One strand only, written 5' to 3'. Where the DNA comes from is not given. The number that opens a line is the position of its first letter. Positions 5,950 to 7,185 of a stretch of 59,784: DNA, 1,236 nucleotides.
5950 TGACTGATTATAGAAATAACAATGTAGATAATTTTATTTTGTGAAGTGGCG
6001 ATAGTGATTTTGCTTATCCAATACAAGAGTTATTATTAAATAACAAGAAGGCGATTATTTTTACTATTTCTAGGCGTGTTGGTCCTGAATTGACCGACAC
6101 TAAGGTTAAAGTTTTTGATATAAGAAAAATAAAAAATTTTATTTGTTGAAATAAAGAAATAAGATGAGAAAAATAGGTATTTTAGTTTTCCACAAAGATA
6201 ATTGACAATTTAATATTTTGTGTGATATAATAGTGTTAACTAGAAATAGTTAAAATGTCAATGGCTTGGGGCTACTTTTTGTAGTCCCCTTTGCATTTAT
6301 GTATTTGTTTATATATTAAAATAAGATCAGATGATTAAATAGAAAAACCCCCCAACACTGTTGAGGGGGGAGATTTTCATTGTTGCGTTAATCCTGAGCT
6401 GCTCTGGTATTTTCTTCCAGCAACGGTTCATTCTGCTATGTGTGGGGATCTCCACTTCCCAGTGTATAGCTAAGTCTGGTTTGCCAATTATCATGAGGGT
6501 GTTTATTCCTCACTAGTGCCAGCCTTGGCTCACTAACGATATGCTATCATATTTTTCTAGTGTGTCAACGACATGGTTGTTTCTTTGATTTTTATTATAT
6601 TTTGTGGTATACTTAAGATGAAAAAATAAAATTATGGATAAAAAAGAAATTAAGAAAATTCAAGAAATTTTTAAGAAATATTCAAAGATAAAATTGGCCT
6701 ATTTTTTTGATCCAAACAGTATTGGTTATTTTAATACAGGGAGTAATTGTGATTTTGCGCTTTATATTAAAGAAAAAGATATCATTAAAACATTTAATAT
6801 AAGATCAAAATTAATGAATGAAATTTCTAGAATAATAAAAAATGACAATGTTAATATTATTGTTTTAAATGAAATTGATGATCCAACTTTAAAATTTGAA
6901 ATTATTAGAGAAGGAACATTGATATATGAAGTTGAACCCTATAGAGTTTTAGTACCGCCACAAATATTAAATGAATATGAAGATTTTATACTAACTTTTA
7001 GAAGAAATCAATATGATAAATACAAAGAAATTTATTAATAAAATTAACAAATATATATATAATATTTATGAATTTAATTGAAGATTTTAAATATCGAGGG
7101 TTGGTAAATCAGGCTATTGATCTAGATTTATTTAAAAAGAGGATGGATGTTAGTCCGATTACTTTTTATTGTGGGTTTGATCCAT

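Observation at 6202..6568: Convergent pair of promoter-to-terminator units with no ORFs: a GC-rich RNA of about 190 nt and an RNA of about 60 nt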

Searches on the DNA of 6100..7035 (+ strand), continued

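Call 75: search_with_rna_model(model_id=R1, sources=[L191, L192, L193, L194, L195], max_evalue=1, show_alignments=5)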
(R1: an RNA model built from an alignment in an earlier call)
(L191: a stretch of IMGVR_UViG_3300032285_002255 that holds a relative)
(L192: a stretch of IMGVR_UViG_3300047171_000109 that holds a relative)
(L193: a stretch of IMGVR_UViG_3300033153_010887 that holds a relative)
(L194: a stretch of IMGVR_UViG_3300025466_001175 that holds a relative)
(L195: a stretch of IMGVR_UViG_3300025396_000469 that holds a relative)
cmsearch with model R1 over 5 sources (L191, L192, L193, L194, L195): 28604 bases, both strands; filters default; matches with E-value up to 1: 3.
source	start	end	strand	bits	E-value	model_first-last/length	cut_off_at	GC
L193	10833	10904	-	17.9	0.13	1-69/69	no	0.35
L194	542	594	-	17.2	0.19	1-69/69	no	0.32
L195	4142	4194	-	17.2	0.19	1-69/69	no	0.32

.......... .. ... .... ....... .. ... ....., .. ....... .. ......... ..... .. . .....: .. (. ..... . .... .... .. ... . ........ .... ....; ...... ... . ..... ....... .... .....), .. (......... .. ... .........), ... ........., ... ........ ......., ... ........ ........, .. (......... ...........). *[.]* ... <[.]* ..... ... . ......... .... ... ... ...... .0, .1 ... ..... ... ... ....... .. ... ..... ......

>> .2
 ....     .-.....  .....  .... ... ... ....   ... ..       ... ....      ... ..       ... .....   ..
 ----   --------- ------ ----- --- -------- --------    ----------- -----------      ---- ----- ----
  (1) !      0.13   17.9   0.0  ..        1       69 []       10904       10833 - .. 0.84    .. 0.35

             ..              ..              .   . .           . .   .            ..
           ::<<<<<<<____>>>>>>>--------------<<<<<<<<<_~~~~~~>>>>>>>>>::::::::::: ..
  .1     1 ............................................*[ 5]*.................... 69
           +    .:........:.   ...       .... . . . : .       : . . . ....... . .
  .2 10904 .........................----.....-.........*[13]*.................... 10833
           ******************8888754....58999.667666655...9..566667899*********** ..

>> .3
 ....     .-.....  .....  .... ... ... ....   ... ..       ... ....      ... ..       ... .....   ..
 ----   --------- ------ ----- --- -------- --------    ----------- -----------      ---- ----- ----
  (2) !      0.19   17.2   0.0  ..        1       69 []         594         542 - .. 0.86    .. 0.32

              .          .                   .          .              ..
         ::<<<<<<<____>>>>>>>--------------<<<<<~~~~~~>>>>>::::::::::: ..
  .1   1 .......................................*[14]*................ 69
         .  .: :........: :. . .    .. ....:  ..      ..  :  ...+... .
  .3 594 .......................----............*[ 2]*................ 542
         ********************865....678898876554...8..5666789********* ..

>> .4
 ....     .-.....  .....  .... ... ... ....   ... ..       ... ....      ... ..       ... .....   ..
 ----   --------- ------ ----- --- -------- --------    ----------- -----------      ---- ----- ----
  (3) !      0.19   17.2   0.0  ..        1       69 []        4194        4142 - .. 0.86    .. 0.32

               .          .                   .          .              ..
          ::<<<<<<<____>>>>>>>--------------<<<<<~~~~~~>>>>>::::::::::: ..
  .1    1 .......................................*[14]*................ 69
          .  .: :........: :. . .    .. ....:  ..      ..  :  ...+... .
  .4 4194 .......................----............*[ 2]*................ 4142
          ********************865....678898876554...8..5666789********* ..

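Call 97: search_rna_families(source=L016, start=4400, end=4780, threshold=evalue, max_evalue=5)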
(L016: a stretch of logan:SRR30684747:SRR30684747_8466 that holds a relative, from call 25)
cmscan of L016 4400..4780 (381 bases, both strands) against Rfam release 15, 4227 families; matches with E-value up to 5: 3.
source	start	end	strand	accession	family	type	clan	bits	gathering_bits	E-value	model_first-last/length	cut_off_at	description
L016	4400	4513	-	RF04150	MIR2655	Gene; miRNA;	-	15.2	122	4.7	1-119/267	3'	MIR2655 microRNA precursor family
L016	4554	4613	+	RF02350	psRNA6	Gene; sRNA;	-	9.9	60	1.8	1-333/333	no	Nitrosomonas sRNA psRNA6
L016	4667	4703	+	RF02350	psRNA6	Gene; sRNA;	-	8.8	60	3.8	1-333/333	no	Nitrosomonas sRNA psRNA6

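Call 98: search_rna_families(source=L011, start=2860, end=3140, threshold=evalue, max_evalue=5)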
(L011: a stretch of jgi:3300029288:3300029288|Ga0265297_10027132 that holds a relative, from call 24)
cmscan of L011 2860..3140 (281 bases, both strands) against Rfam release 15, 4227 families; matches with E-value up to 5: 4.
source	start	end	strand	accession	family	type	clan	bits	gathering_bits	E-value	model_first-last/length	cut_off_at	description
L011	2874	2943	+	RF02063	STnc350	Gene; sRNA;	-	21.3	60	0.086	1-68/68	no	Salmonella enterica sRNA STnc350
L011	2867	2942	+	RF02644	Spy490380c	Gene; sRNA;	-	20.3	65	3.2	1-96/96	no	S. pyogenes small RNA Spy490380c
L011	2901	2999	-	RF00515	PyrR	Cis-reg;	-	18.2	54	2.9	1-115/115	no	PyrR binding site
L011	2860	2948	+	RF00557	L10_leader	Cis-reg; leader;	-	16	44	1.8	61-138/138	5'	Ribosomal protein L10 leader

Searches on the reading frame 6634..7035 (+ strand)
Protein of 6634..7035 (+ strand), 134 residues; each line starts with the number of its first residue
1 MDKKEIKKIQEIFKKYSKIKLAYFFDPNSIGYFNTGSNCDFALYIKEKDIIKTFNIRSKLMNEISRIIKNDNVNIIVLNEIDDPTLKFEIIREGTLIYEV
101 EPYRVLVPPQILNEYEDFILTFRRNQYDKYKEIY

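Call 21: find_homologous_proteins(query=window:6634-7035:+, max_evalue=0.001)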
Query seq(134 aa) (134 aa): 26 proteins with E <= 0.001 among 33 candidates.
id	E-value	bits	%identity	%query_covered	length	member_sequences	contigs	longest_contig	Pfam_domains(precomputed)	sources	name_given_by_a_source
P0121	3.5e-55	203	76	93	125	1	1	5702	PF18765.8,PF01909.30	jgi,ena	-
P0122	3.6e-49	184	68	93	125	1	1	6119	PF18765.8,PF01909.30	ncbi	-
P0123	5.9e-48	180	66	93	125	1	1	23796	PF18765.8,PF22600.3,PF01909.30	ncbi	-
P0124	3.0e-47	178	64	85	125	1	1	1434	PF18765.8,PF01909.30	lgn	-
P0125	2.2e-46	175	65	93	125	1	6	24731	PF18765.8,PF22600.3,PF01909.30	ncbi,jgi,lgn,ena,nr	ncbi:MAG: nucleotidyltransferase domain-containing protein [Candidatus Pacebacteria bacterium]|nr:nu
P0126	6.9e-45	170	63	93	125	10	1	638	PF18765.8,PF01909.30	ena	-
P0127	3.1e-43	165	62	93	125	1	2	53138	PF18765.8,PF01909.30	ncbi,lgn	-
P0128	7.0e-43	164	59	93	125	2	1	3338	PF18765.8,PF01909.30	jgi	-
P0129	8.7e-33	131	73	67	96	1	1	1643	PF18765.8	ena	-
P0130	1.0e-32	131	80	60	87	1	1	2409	PF18765.8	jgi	-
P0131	1.1e-28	118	48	88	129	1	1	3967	PF18765.8,PF01909.30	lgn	-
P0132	2.8e-28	116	51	88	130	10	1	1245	PF18765.8,PF01909.30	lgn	-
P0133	2.1e-27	113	49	88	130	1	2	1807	PF18765.8,PF01909.30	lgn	-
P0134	5.1e-27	112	52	88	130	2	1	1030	PF18765.8,PF01909.30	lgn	-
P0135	6.0e-27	112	44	93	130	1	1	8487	PF18765.8,PF01909.30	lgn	-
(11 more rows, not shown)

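Call 24: find_encoding_contigs(protein=P0121, flank=10000, max_places=3)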
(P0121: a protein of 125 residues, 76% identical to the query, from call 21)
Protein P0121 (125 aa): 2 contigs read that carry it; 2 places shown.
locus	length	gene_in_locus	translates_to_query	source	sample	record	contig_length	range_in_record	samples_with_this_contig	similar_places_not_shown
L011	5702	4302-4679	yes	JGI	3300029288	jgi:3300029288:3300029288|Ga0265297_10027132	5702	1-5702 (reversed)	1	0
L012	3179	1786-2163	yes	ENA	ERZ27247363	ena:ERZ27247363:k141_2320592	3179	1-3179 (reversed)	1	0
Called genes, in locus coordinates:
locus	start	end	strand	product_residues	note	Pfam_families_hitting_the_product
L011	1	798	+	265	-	?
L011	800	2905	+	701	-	PF22745:Nlig-Ia, PF01653:DNA_ligase_aden, PF03120:OB_DNA_ligase, PF14520:HHH_5 (faint), PF12826:HHH_2 (weak), PF00533:BRCT, PF12738:PTCB-BRCT (weak)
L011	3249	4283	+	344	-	PF00665:rve, PF13683:rve_3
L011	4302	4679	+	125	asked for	PF01909:NTP_transf_2, PF18765:Polbeta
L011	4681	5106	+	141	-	PF01934:HepT-like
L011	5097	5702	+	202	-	?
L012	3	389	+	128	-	?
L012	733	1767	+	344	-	PF00665:rve, PF13683:rve_3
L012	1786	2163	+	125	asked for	PF01909:NTP_transf_2, PF18765:Polbeta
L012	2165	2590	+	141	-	PF01934:HepT-like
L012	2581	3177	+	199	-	?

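Call 25: find_encoding_contigs(protein=P0125, flank=10000, max_places=4)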
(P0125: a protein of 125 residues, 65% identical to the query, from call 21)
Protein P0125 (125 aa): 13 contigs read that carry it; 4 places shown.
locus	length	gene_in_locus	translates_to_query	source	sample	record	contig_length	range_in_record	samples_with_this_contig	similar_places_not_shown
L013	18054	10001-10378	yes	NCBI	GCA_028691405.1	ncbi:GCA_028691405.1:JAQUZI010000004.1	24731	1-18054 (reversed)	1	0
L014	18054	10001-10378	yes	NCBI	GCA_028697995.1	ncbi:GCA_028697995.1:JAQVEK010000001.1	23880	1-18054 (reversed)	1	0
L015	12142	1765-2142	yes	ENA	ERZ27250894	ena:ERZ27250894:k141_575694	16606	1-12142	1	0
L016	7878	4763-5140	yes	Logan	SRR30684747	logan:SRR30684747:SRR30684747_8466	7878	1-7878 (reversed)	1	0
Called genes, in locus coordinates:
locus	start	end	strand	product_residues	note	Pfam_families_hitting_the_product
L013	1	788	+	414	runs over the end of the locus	PF08245:Mur_ligase_M, PF02875:Mur_ligase_C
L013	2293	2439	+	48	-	-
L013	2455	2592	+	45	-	-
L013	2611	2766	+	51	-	PF00133:tRNA-synt_1, PF09334:tRNA-synt_1g (weak)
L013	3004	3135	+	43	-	-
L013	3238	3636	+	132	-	PF19302:DUF5915 (weak)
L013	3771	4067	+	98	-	PF12647:RNHCP, PF21349:RUBY_RBDX (faint)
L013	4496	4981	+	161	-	PF05198:IF3_N, PF00707:IF3_C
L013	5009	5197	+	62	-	-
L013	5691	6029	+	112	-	PF05014:Nuc_deoxyrib_tr (weak)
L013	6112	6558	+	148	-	-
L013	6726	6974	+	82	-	-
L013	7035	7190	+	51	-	-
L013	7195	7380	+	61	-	-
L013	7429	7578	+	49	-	-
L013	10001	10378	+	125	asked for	PF22600:MTPAP-like_central (faint), PF01909:NTP_transf_2, PF18765:Polbeta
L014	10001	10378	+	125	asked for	PF22600:MTPAP-like_central (faint), PF01909:NTP_transf_2, PF18765:Polbeta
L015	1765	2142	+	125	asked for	PF22600:MTPAP-like_central (faint), PF01909:NTP_transf_2, PF18765:Polbeta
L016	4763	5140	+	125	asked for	PF22600:MTPAP-like_central (faint), PF01909:NTP_transf_2, PF18765:Polbeta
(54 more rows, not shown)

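Call 32: find_related_loci(query=A2, collection=genome_contigs, flank=4000)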
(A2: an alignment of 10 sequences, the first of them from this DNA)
Query A2 (134 aa) in genome_contigs; peptide patterns used: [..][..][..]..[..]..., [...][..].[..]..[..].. (x = any residue, [..] = any of these).
146 stretches matched a pattern; 87 encode a relative of the query (tblastn E <= 1e-3); the best 80 are kept; 80 distinct loci.
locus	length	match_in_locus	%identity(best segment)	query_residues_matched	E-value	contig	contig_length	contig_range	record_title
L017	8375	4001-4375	66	1-125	3e-53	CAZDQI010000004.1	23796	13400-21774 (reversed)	MAG TPA_asm: uncultured Candidatus Saccharibacteria bacterium isolate binchicken_co27_190 genome assembly, contig: NODE_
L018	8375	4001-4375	62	1-125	4e-50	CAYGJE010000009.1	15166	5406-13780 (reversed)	MAG TPA_asm: uncultured Candidatus Saccharibacteria bacterium isolate ERP113451_co4_189 genome assembly, contig: NODE_22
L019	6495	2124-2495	62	1-124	6e-48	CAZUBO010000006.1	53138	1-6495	MAG TPA_asm: uncultured Candidatus Saccharibacteria bacterium isolate binchicken_co115_42 genome assembly, contig: NODE_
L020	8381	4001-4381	65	1-127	1e-51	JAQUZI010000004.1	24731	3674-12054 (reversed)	MAG: Candidatus Paceibacterota bacterium isolate STD2_257 NODE_7140_length_24731_cov_18.753455_Sandtown_D2, whole genome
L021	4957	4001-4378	52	1-126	9e-38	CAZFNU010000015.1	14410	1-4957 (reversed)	MAG TPA_asm: uncultured Candidatus Saccharibacteria bacterium isolate binchicken_co115_2 genome assembly, contig: NODE_6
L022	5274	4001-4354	50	1-118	3e-33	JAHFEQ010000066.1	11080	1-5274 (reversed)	MAG: Nitrospirae bacterium isolate nzgw272 NODE_10704_length_11081_cov_4.989690, whole genome shotgun sequence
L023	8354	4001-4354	49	1-118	9e-32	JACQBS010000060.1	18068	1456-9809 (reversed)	MAG: Nitrospinota bacterium isolate NC_groundwater_948_Pr1_S-0.2um_39_25 Montesol18-Sp2_coassembly_scaffold_216550, whol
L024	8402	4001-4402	44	1-134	4e-31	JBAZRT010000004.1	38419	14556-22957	MAG: Parcubacteria group bacterium isolate SO_2017_GW1_154 NODE_4921_length_38419_cov_1.028492_OW334_2017, whole genome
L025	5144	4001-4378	47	4-129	5e-31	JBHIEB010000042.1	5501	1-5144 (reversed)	MAG: Candidatus Paceibacterales bacterium isolate b3.sp2_bin.52 NODE_6349_length_5501_cov_5.122292, whole genome shotgun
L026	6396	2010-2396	46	1-129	1e-30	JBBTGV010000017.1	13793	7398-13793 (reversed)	MAG: Deltaproteobacteria bacterium isolate H32-bin094_1 H32_bin094_1_000000000017, whole genome shotgun sequence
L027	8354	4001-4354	47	1-118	1e-30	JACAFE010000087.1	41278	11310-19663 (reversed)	MAG: Nitrospirae bacterium isolate L.E.N.5_1 k119_1289973, whole genome shotgun sequence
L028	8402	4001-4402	44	1-134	6e-31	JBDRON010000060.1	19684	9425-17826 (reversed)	MAG: Elusimicrobiota bacterium isolate MEGAHIT-group-1.958 k141_10973329, whole genome shotgun sequence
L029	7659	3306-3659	50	1-118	5e-31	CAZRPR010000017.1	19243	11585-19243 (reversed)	MAG TPA_asm: uncultured Candidatus Saccharibacteria bacterium isolate SRP272421_co3_683 genome assembly, contig: NODE_68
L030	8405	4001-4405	43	1-131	8e-31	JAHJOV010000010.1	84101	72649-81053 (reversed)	MAG: Patescibacteria group bacterium isolate Old_saline_planktonic.mb.43 Old_saline_plankto.mb.43_k141_203063, whole gen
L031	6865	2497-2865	46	2-124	2e-30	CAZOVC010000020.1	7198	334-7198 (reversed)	MAG TPA_asm: uncultured Candidatus Saccharibacteria bacterium isolate binchicken_co100_437 genome assembly, contig: NODE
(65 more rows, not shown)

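Call 52: find_encoding_contigs(protein=P0122, flank=6000, max_places=3)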
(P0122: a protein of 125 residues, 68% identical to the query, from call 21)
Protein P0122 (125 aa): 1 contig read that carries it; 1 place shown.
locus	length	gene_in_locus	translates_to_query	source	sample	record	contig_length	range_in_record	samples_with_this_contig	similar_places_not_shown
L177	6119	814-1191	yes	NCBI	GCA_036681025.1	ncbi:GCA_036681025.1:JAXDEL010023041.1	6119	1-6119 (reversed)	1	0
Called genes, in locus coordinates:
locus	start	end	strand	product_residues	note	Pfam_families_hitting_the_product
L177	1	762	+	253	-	?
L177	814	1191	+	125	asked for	PF01909:NTP_transf_2, PF18765:Polbeta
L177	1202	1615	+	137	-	PF01934:HepT-like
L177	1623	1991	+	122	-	PF00579:tRNA-synt_1b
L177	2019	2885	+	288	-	PF00579:tRNA-synt_1b, PF22421:SYY_C-terminal, PF01479:S4 (weak)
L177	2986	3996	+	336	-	PF00154:RecA_N, PF08423:Rad51, PF13481:AAA_25 (faint), PF06745:ATPase (weak), PF01637:ATPase_2 (weak), PF21096:RecA_C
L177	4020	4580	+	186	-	PF01250:Ribosomal_S6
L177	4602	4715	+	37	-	PF00436:SSB (weak)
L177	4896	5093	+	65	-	-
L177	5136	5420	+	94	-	PF01197:Ribosomal_L31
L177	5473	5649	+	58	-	-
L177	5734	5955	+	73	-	PF03462:PCRF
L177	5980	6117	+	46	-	?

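Call 53: find_encoding_contigs(protein=P0128, flank=6000, max_places=3)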
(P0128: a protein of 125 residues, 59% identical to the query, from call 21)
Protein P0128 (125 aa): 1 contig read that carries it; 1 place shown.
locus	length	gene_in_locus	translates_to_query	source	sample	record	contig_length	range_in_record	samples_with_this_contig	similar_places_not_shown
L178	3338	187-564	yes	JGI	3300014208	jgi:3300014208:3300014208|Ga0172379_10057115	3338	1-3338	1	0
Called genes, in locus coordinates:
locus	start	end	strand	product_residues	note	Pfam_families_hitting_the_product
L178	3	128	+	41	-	?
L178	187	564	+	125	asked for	PF01909:NTP_transf_2, PF18765:Polbeta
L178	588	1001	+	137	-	PF01934:HepT-like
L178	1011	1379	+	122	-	PF00579:tRNA-synt_1b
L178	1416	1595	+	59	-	PF00579:tRNA-synt_1b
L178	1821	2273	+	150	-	PF22421:SYY_C-terminal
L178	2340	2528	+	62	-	PF07963:N_methyl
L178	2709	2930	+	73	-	-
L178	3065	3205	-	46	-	-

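Call 54: find_encoding_contigs(protein=P0124, flank=6000, max_places=3)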
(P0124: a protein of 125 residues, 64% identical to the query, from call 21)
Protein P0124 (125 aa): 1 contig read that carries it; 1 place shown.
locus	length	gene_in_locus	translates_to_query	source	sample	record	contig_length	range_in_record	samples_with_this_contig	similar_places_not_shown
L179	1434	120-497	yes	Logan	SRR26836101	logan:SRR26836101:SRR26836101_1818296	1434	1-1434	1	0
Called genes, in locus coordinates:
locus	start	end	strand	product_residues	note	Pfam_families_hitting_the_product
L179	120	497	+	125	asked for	PF01909:NTP_transf_2, PF18765:Polbeta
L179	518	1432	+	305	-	?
